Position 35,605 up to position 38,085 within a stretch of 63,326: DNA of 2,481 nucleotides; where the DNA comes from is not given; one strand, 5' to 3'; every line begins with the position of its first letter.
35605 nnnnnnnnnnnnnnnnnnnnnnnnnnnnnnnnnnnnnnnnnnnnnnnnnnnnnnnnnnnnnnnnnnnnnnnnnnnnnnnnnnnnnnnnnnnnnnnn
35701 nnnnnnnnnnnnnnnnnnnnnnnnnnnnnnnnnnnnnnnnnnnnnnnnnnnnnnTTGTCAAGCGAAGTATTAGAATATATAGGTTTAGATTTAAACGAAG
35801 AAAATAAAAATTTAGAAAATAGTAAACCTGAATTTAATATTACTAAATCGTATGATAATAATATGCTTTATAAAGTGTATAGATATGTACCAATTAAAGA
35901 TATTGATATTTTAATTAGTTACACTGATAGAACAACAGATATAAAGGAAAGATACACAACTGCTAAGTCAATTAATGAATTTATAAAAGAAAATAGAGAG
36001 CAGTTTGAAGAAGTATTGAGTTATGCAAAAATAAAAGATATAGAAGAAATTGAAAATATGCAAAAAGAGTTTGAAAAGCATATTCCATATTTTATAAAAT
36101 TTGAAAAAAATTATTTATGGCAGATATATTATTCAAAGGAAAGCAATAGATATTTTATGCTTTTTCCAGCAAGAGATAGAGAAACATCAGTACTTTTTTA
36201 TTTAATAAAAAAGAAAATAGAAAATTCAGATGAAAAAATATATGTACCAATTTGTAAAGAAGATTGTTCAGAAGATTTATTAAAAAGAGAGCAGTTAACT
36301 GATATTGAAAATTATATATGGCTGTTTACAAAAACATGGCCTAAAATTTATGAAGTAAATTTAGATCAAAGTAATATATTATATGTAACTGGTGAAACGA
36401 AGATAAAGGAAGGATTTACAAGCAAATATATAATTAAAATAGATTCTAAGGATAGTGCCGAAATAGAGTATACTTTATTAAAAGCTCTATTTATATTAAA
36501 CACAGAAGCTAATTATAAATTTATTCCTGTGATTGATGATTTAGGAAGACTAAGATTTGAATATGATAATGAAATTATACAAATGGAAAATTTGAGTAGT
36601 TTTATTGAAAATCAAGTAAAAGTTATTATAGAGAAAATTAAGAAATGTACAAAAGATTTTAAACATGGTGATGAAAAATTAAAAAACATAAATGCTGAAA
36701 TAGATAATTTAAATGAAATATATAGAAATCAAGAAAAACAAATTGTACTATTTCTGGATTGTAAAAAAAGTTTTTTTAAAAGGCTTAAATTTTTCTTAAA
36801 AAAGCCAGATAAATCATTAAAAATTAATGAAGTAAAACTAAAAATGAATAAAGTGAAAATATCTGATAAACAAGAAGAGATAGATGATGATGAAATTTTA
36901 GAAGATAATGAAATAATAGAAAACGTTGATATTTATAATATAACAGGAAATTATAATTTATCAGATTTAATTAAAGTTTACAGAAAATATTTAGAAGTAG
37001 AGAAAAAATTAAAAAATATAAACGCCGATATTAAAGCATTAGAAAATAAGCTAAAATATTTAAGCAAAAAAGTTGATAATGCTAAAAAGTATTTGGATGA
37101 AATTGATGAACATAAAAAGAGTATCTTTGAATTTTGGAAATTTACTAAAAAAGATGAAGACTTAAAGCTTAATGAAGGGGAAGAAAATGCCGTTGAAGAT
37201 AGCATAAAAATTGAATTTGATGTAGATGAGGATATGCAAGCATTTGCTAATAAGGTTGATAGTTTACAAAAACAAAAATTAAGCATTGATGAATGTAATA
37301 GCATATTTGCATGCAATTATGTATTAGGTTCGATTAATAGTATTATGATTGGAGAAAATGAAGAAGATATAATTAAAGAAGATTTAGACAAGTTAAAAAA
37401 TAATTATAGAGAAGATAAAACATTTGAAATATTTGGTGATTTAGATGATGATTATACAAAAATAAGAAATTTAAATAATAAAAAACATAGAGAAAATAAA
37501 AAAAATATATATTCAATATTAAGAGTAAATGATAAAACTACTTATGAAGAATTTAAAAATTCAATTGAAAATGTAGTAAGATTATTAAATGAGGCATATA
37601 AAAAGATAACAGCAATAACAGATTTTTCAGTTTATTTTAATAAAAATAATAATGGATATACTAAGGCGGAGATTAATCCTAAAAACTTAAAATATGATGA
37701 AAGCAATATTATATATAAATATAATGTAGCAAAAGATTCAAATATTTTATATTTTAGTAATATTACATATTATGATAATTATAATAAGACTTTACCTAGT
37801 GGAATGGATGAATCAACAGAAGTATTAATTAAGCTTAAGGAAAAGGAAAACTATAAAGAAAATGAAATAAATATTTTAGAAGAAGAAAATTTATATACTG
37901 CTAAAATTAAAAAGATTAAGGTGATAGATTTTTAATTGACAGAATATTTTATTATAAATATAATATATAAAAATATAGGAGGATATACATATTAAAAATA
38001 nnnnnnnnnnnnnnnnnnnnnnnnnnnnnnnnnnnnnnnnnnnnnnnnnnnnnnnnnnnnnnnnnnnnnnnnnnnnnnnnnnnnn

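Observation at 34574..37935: Degenerate ThrRS paralog without its N-terminal domains, translationally coupled to an unknown 726-aa coiled-coil protein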

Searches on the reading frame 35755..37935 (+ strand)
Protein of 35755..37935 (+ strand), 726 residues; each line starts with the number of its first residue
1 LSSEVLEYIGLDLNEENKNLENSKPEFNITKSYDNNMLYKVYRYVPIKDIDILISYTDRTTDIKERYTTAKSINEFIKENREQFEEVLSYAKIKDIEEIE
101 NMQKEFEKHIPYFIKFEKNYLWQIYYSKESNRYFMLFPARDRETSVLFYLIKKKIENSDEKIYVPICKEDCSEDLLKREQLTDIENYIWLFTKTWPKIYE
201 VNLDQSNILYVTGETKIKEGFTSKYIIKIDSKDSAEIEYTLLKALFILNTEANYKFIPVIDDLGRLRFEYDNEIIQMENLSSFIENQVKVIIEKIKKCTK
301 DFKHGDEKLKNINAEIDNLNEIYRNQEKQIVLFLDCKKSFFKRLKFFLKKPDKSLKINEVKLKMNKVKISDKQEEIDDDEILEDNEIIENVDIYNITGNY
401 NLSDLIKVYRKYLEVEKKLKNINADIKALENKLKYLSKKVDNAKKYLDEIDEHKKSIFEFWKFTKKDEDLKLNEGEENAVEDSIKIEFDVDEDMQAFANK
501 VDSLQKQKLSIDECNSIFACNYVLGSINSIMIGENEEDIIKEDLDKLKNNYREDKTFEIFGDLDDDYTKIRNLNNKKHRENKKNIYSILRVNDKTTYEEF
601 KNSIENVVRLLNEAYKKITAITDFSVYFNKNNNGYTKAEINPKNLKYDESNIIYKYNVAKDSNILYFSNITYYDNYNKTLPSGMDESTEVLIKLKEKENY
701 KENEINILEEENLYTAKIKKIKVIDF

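Call 3: search_protein_families(library=pfam, proteins=[window:35755-37935:+], max_evalue=0.1)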
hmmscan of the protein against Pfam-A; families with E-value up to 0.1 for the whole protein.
window:35755-37935:+ (726 aa): 4 families
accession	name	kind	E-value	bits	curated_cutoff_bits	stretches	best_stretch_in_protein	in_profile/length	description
PF10779.14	XhlA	-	0.018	15.6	34.7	1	414-455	8-49/67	Haemolysin XhlA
PF06419.17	COG6_N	-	0.027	15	27.4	0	269-330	5-63/114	Conserved oligomeric complex COG6, N-terminal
PF24073.1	DUF7365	-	0.045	14.3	27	1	405-460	21-76/101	Coiled-coil region of unknown function (DUF7365)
PF14257.11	DUF4349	-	0.088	12.6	27.7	1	412-443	117-148/213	Domain of unknown function (DUF4349)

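Call 6: search_protein_families(library=ncbifam, proteins=[window:35755-37935:+], max_evalue=0.01)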
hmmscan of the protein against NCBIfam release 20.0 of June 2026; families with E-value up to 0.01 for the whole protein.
window:35755-37935:+ (726 aa): 0 families

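Call 11: find_homologous_proteins(query=window:35755-37935:+)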
Query window:35755-37935:+ (726 aa): 2590 proteins with E <= 0.001 among 8000 candidates; the best 120 are listed.
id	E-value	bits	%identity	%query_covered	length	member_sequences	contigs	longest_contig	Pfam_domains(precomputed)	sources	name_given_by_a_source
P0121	0.0e+0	1542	100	100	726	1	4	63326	-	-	-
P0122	0.0e+0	1353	88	100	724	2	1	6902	-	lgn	-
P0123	4.4e-268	909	61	100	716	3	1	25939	-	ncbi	-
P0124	1.9e-263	894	60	100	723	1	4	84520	-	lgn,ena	-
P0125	1.6e-257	875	59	100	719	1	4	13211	-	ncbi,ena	-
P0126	2.5e-255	867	58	100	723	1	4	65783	-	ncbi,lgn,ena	-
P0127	3.3e-252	857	59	100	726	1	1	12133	-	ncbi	-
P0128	4.3e-245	834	57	100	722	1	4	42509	-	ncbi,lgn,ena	-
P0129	2.0e-243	828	58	100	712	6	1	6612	-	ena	-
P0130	7.6e-243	826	58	100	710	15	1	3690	-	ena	-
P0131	4.7e-236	804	58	100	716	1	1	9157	-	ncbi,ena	-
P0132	7.0e-235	800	56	100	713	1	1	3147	-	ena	-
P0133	2.3e-221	755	54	100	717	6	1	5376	-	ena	-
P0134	1.4e-214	733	52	100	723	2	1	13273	-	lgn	-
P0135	1.5e-213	729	50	100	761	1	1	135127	-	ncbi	-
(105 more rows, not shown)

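Call 17: search_solved_structures(query=A1, max_evalue=1)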
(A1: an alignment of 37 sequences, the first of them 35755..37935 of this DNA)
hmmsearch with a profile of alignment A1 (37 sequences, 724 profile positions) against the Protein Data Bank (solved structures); distinct sequences matched with E-value up to 1: 1.
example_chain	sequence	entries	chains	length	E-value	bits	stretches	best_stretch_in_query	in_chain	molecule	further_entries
8fjg_A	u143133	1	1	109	0.0084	17.5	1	573-627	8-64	H12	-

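Call 18: search_protein_families(library=padloc, proteins=[window:35755-37935:+], max_evalue=0.1)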
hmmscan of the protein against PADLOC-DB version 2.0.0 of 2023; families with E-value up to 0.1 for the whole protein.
window:35755-37935:+ (726 aa): 0 families

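Call 19: find_related_loci(query=A1, collection=genome_contigs, flank=6000)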
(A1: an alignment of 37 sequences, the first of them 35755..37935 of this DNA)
Query A1 (726 aa) in genome_contigs; peptide patterns used: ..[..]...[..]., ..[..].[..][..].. (x = any residue, [..] = any of these).
599 stretches matched a pattern (row limit reached: there are more); 543 encode a relative of the query (tblastn E <= 1e-3); the best 80 are kept; 80 distinct loci.
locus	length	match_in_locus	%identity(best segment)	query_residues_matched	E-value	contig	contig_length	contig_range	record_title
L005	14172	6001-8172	88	1-726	0e+0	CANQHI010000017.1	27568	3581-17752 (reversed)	MAG: uncultured Clostridia bacterium isolate Lapin-028__bin79 genome assembly, contig: Lapin-028__NODE_1841_length_27568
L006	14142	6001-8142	61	1-726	0e+0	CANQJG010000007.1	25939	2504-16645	MAG: uncultured Clostridia bacterium isolate Lapin-032__bin132 genome assembly, contig: Lapin-032__NODE_2978_length_2593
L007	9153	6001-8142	61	1-726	0e+0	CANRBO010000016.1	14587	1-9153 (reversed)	MAG: uncultured Clostridia bacterium isolate Lapin-028__bin4 genome assembly, contig: Lapin-028__NODE_4638_length_14587_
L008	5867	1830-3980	59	1-726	0e+0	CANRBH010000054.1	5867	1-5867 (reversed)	MAG: uncultured Clostridia bacterium isolate Lapin-030__bin100 genome assembly, contig: Lapin-030__NODE_16869_length_586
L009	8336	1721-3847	58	1-725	0e+0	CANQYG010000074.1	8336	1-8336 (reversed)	MAG: uncultured Clostridia bacterium isolate Lapin-015__bin75 genome assembly, contig: Lapin-015__NODE_9106_length_8336_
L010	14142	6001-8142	57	1-726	0e+0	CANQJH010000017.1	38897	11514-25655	MAG: uncultured Clostridia bacterium isolate Lapin-032__bin117 genome assembly, contig: Lapin-032__NODE_1716_length_3889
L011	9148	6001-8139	58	1-724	0e+0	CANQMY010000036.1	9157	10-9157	MAG: uncultured Clostridia bacterium isolate Lapin-013__bin44 genome assembly, contig: Lapin-013__NODE_4534_length_9157_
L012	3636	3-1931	56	62-718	0e+0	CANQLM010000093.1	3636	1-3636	MAG: uncultured Clostridia bacterium isolate Lapin-015__bin57 genome assembly, contig: Lapin-015__NODE_29855_length_3636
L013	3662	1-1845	58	95-725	0e+0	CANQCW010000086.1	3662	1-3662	MAG: uncultured Clostridia bacterium isolate Lapin-007__bin23 genome assembly, contig: Lapin-007__NODE_12720_length_3662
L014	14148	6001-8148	49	4-725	0e+0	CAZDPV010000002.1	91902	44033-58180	MAG TPA_asm: uncultured Clostridium sp. isolate SRP286056_co2_336 genome assembly, contig: NODE_235_length_91902_cov_27.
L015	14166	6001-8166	50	1-726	0e+0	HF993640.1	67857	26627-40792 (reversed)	Clostridium sp. CAG:793 genomic scaffold, scf48, whole genome shotgun sequence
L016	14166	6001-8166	43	1-725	0e+0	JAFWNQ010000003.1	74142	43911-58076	MAG: Clostridia bacterium isolate RGIG5904 Sheep_Jejunum.Co__c65947, whole genome shotgun sequence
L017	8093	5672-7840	44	1-724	7e-172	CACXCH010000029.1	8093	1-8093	MAG: uncultured Clostridiales bacterium isolate RUG11129 genome assembly, contig: RUG11129_asm_29, whole genome shotgun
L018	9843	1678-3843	44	1-725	2e-170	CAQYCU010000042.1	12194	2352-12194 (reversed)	MAG TPA_asm: uncultured Clostridia bacterium isolate MGBC129337 genome assembly, contig: MGBC129337.42, whole genome sho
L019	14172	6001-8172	44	1-725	5e-168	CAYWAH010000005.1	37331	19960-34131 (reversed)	MAG TPA_asm: uncultured Clostridium sp. isolate binchicken_co353_200 genome assembly, contig: NODE_1722_length_37331_cov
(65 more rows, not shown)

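Call 30: predict_structure(alignment_id=A1)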
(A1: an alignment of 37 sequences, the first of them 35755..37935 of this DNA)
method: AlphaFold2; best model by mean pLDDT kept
length: 726 residues; sequences in the alignment: 37
mean_pLDDT: 81.6   pTM: 0.69
mean pLDDT of the five models: 81.6, 81.2, 79.5, 77.6, 77.3
residues with pLDDT >= 90: 287; 70-90: 302; 50-70: 80; < 50: 57
segments of 3 or more residues with pLDDT < 50: 352-390, 467-470, 472-485
pLDDT, mean of each block of 10 residues (from residue 1): 84 84 83 78 92 91 90 92 91 93 89 85 91 93 91 90 90 92 95 93 87 89 92 94 95 92 93 91 90 87 85 83 75 65 63 45 42 41 43 58 88 89 85 79 72 63 53 42 53 87 92 94 91 88 90 63 61 81 86 88 94 94 88 85 72 87 93 86 90 73 87 88 85
secondary structure, 60 per line:
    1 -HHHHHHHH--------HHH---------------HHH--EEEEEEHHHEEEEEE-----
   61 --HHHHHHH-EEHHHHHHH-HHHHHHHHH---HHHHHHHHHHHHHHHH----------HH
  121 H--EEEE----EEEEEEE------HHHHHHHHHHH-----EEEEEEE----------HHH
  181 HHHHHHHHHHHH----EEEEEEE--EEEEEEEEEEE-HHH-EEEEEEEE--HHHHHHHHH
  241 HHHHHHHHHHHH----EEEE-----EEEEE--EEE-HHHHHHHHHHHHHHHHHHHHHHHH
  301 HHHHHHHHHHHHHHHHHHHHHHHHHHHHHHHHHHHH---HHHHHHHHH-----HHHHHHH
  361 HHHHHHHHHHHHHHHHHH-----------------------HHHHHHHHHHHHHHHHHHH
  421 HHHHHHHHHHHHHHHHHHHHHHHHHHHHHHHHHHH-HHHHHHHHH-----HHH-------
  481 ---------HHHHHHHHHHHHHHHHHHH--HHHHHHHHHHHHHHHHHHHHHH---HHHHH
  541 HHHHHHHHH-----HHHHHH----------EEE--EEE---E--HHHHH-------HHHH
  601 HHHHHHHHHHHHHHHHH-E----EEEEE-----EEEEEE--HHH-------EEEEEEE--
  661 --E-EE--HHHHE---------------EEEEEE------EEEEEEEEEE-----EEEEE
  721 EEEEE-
elements in order (helices of 4 or more, strands of 3 or more residues): H2-9 E41-46 E50-55 H63-69 H73-79 H81-89 H93-108 E124-127 E132-138 H145-155 E161-167 H178-192 E197-203 E206-216 E222-229 H232-252 E257-260 E266-270 E273-275 H277-336 H340-348 H354-378 H402-455 H457-465 H490-508 H511-532 H536-549 H555-560 E571-573 E576-578 H585-589 H597-617 E624-628 E634-639 E652-658 H669-672 E689-694 E701-710 E716-725

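Call 32: fold_search(model_id=the predicted structure, library=pdb)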
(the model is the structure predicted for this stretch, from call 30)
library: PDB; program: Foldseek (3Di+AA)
matches with E <= 10: 384; with E <= 0.001: 0
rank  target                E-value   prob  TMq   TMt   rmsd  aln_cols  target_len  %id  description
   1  4tr5                  1.6e-03  1.00  0.10  0.30   9.0       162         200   15  C3larvin toxin, an ADP-ribosyltransferase from Paenibacillus larvae (released 2014-12-17)
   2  5dzq_O                3.2e-03  1.00  0.10  0.33   8.5       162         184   18  C3larvin toxin, an ADP-ribosyltransferase from Paenibacillus larvae, Orthorhombic Form (released 2015-10-14)
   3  5urp                  3.2e-03  0.99  0.10  0.29   9.6       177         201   12  Plx2a, an ADP-ribosyltransferase toxin from Paenibacillus larvae (released 2017-12-20)
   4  4h0x_A                3.5e-03  1.00  0.12  0.19   6.0       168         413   13  Crystal structure of NAD+-Ia(E380A)-actin complex (released 2013-02-20)
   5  4h0y_A                5.9e-03  1.00  0.12  0.19   6.1       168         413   13  Crystal structure of NAD+-Ia(E380S)-actin complex (released 2013-02-20)
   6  4h03_A                9.8e-03  0.99  0.12  0.19   6.1       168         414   13  Crystal structure of NAD+-Ia-actin complex (released 2013-02-20)
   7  6x6r_B                1.0e-02  1.00  0.11  0.19   6.3       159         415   11  Crystal structure of C.difficile ribosyltransferase CDTa in complex with pCl-phenylthioDADMeImmA (released 2021-10-13)
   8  6klo_H                1.1e-02  0.99  0.11  0.19   7.7       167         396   13  Complex structure of Iota toxin enzymatic component (Ia) and binding component (Ib) pore with short stem (released 2020-01-15)
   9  2wn4                  1.1e-02  1.00  0.12  0.20   5.9       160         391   12  Structural Basis for Substrate Recognition in the Enzymatic Component of ADP-ribosyltransferase Toxin CDTa from Clostrid (released 2009-08-18)
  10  1gze_B                1.5e-02  0.99  0.15  0.46   9.4       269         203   13  Structure of the Clostridium botulinum C3 exoenzyme (L177C mutant) (released 2002-08-29)
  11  2wn7                  1.5e-02  0.93  0.13  0.21  13.1       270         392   10  Structural Basis for Substrate Recognition in the Enzymatic Component of ADP-ribosyltransferase Toxin CDTa from Clostrid (released 2009-08-18)
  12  4h0v_A                2.1e-02  0.98  0.12  0.19   6.1       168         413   13  Crystal structure of NAD+-Ia(E378S)-actin complex (released 2013-02-20)
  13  2wn5                  2.3e-02  0.87  0.12  0.20  13.7       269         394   11  Structural Basis for Substrate Recognition in the Enzymatic Component of ADP-ribosyltransferase Toxin CDTa from Clostrid (released 2009-08-18)
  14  4fk7                  4.8e-02  0.91  0.10  0.31   8.6       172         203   12  Crystal structure of Certhrax catalytic domain (released 2012-09-26)
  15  4fxq_A                6.2e-02  0.75  0.15  0.23  19.3       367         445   12  Full-length Certhrax toxin from Bacillus cereus in complex with Inhibitor P6 (released 2012-09-26)
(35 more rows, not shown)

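Call 34: search_protein_families(library=pfam, alignment_id=A1, max_evalue=1)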
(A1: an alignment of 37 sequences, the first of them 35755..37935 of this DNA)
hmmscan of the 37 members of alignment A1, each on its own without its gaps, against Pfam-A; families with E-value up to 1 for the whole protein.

A. member 1, window:35755-37935:+ (726 aa): 5 families
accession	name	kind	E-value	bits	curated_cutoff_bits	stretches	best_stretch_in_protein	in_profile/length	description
PF10779.14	XhlA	-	0.018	15.6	34.7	1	414-455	8-49/67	Haemolysin XhlA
PF06419.17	COG6_N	-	0.027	15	27.4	2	269-330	5-63/114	Conserved oligomeric complex COG6, N-terminal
PF24073.1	DUF7365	-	0.045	14.3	27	1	405-460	21-76/101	Coiled-coil region of unknown function (DUF7365)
PF14257.11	DUF4349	-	0.088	12.6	27.7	1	412-443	117-148/213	Domain of unknown function (DUF4349)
PF05531.17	NPV_P10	-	0.21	12.6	29.8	1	419-453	6-40/75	Nucleopolyhedrovirus P10 protein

B. families by the number of members that match (of 37 scanned): 39 families (the first 25 are shown)
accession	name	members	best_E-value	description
PF16533.10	SOAR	8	0.0089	STIM1 Orai1-activating region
PF10779.14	XhlA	4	0.0072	Haemolysin XhlA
PF20933.2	HpHbR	3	0.0025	Haptoglobin-hemoglobin receptor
PF13012.11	MitMem_reg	3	0.023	Maintenance of mitochondrial structure and function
PF21656.2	DUF6859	2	0.065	Domain of unknown function (DUF6859)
PF00211.25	Guanylate_cyc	2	0.07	Adenylate and Guanylate cyclase catalytic domain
PF20283.3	CTD7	2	0.17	C-terminal domain 7 of the ABC-three component (ABC-3C) systems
PF06124.16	DUF960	2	0.2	Staphylococcal protein of unknown function (DUF960)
PF03486.20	HI0933_like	2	0.74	HI0933-like protein Rossmann domain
PF08720.15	Hema_stalk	2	0.87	Influenza C hemagglutinin stalk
PF13708.11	DUF4942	1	0.0017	Domain of unknown function (DUF4942)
PF10473.14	CENP-F_leu_zip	1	0.013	Leucine-rich repeats of kinetochore protein Cenp-F/LEK1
PF05440.17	MtrB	1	0.017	Tetrahydromethanopterin S-methyltransferase subunit B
PF06419.17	COG6_N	1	0.027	Conserved oligomeric complex COG6, N-terminal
PF14712.11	Snapin_Pallidin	1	0.03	Snapin/Pallidin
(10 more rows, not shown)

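Call 55: search_protein_families(library=phrogs, proteins=[window:35755-37935:+], max_evalue=0.01)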
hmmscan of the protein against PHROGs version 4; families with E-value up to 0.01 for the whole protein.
window:35755-37935:+ (726 aa): 1 family
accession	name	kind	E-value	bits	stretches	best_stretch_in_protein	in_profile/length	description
phrog_4704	-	tail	0.0051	16.5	1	284-452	29-191/625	tail length tape measure protein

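Call 56: fold_search(model_id=the predicted structure, library=viral)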
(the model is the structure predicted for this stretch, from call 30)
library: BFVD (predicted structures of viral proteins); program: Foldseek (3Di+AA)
matches with E <= 10: 553; with E <= 0.001: 1
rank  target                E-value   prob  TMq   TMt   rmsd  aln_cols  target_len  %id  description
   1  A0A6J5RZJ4            1.0e-03  1.00  0.11  0.27   8.0       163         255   10  Uncharacterized protein [uncultured Caudovirales phage]
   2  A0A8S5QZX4            1.3e-03  1.00  0.17  0.21  10.8       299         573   14  Minor capsid protein [Siphoviridae sp. ctOow3]
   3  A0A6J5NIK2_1          8.1e-03  0.84  0.19  0.11  38.6       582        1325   10  Uncharacterized protein [uncultured Caudovirales phage]
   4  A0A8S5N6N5            2.6e-02  0.28  0.08  0.12  51.3       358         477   12  STRUCTURAL MAINTENANCE OF CHROMOSOMES PROTEIN [Siphoviridae sp. ctfWC31]
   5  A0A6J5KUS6            3.8e-02  0.20  0.08  0.09  53.0       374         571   12  Endonuclease subunit [uncultured Caudovirales phage]
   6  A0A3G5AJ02            4.9e-02  0.06  0.06  0.06  29.2       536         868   12  DNA double-stranded break repair ATPase [Solumvirus sp.]
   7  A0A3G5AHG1            5.1e-02  0.35  0.10  0.23  11.5       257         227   12  ParB-like N-terminal domain-containing protein [Sylvanvirus sp.]
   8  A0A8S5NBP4            7.7e-02  0.18  0.09  0.11  58.2       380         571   14  STRUCTURAL MAINTENANCE OF CHROMOSOMES PROTEIN [Myoviridae sp. ctx322]
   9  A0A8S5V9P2            7.7e-02  0.08  0.08  0.09  68.9       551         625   14  STRUCTURAL MAINTENANCE OF CHROMOSOMES PROTEIN [Ackermannviridae sp. ctUml7]
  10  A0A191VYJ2            9.5e-02  0.11  0.06  0.06  21.3       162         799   14  Vitamin B12-dependent ribonucleotide reductase [Roseobacter phage RD-1410W1-01]
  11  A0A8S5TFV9            1.2e-01  0.21  0.09  0.11  54.7       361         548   11  STRUCTURAL MAINTENANCE OF CHROMOSOMES PROTEIN [Phage sp. ctL4h4]
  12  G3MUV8                1.3e-01  0.15  0.09  0.14  56.0       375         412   13  Recombination endonuclease subunit [Escherichia phage Bp7]
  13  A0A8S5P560            1.4e-01  0.47  0.08  0.25   9.0       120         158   12  Uncharacterized protein [Siphoviridae sp. ct0106]
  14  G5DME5                1.6e-01  0.47  0.08  0.39  12.0       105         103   10  Uncharacterized protein (Fragment) [Enterobacter phage F20]
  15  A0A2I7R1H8            1.9e-01  0.41  0.07  0.36   6.6        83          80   13  (no name in the UniProt tables at hand)
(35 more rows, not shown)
